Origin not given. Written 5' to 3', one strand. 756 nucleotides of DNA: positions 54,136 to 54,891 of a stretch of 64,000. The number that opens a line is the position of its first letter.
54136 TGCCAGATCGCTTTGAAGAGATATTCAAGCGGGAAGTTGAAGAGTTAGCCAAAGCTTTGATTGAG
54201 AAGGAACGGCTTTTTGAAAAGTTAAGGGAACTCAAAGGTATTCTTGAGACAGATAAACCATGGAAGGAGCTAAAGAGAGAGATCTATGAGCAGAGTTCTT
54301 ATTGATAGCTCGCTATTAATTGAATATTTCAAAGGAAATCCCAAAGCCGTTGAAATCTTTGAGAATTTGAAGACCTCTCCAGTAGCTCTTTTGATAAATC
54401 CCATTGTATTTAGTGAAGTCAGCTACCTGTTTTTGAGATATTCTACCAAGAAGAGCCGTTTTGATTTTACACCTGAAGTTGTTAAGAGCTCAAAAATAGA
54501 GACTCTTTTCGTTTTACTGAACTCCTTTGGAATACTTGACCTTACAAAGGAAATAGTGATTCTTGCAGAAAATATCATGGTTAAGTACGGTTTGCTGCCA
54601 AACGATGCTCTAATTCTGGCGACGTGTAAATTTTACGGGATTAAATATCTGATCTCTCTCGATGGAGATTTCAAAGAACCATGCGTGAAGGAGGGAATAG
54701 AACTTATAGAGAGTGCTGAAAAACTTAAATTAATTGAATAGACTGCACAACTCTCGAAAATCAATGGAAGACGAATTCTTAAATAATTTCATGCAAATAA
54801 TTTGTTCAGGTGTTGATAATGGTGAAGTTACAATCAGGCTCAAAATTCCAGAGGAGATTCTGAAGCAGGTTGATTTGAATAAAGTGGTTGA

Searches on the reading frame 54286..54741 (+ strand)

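Call 5: search_protein_families(library=pfam, proteins=[window:54286-54741:+], max_evalue=1)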
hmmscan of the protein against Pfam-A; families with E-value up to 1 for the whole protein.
window:54286-54741:+ (151 aa): 1 family
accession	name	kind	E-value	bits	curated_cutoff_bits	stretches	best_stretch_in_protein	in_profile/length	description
PF01850.27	PIN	-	5.4e-19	69.4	23.6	1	4-132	1-117/120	PIN domain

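Call 6: search_protein_families(library=ncbifam, proteins=[window:54286-54741:+], max_evalue=1)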
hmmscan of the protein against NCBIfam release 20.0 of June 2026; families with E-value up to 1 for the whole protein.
window:54286-54741:+ (151 aa): 2 families
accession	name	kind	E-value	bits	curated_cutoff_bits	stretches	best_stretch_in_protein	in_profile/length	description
NF045757.1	MPN565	equivalog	0.0091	15.7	130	1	17-98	58-133/200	MPN565 family protein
NF047959.1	TA_toxin_VapC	equivalog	0.01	15.9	80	1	4-45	1-42/125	type II toxin-antitoxin system VapC family toxin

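Call 7: search_protein_families(library=padloc, proteins=[window:54286-54741:+], max_evalue=1)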
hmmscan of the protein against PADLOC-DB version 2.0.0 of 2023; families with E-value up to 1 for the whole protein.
window:54286-54741:+ (151 aa): 0 families
